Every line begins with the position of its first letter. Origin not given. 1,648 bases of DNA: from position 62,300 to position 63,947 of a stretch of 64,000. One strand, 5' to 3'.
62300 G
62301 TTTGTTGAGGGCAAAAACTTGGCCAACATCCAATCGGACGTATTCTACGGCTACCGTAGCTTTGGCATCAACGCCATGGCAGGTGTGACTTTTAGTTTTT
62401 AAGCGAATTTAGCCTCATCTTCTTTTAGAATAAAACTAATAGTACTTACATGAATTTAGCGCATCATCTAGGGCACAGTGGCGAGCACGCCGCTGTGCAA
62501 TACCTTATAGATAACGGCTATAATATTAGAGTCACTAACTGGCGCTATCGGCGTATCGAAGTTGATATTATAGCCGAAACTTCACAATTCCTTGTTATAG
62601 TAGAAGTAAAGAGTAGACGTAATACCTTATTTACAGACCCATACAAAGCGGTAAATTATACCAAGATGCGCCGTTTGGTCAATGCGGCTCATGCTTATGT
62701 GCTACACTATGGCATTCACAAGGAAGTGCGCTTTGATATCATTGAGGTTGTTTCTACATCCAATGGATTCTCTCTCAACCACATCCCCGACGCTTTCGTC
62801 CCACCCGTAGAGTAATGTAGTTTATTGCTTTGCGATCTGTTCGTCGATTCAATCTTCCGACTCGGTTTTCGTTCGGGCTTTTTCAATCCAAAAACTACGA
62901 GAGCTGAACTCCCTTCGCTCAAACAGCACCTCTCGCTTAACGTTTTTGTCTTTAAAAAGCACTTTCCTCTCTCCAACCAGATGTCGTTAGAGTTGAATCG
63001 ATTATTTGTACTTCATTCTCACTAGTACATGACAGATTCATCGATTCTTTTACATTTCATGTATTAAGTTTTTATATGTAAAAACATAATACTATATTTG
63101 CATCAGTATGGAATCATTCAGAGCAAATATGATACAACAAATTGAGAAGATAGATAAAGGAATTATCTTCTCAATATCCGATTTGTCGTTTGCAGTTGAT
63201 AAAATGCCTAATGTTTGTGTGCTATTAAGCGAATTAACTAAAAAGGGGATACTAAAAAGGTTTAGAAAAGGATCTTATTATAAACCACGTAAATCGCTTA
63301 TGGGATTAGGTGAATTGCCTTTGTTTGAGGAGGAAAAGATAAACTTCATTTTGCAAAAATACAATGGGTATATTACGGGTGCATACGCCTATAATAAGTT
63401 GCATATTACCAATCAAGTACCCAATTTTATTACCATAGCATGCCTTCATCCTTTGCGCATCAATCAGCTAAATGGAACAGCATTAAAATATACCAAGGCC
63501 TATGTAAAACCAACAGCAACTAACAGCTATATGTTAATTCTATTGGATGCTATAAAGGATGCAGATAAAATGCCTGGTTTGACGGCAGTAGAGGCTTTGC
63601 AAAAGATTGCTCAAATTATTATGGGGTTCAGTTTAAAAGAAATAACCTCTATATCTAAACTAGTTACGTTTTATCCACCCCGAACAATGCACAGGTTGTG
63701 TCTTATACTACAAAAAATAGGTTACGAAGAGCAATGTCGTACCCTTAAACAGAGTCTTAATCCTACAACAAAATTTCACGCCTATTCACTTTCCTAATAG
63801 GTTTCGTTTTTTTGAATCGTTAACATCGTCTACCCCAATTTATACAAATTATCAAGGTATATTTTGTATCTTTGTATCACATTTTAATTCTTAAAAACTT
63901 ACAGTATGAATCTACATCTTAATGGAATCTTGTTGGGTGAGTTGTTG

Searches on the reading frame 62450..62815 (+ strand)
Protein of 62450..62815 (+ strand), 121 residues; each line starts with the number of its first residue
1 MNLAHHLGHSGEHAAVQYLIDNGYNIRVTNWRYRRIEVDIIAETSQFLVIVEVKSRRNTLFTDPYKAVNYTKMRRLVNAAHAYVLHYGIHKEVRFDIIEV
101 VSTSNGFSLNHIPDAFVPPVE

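Call 37: search_protein_families(library=pfam, proteins=[window:62450-62815:+], max_evalue=0.0001)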
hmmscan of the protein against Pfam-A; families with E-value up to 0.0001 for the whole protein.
window:62450-62815:+ (121 aa): 2 families
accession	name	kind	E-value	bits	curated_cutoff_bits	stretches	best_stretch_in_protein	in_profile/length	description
PF02021.23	UPF0102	-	1.5e-25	89.7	23.6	1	11-100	1-80/80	Uncharacterised protein family UPF0102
PF08378.17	NERD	-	1.9e-05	25.6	22.1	1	8-67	2-66/111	Nuclease-related domain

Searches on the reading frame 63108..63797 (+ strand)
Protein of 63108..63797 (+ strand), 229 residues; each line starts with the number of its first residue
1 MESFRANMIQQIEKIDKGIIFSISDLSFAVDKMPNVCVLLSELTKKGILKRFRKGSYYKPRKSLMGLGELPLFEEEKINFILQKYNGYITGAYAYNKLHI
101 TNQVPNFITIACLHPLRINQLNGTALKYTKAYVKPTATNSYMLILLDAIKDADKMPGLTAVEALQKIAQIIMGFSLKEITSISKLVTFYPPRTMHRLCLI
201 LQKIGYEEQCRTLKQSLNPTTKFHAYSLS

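Call 37: search_protein_families(library=pfam, proteins=[window:63108-63797:+], max_evalue=0.0001)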
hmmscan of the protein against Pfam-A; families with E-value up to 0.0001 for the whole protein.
window:63108-63797:+ (229 aa): 1 family
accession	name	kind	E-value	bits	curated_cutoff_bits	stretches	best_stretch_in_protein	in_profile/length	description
PF19570.5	DUF6088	-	7.4e-07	29.5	25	1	9-109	3-103/172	Family of unknown function (DUF6088)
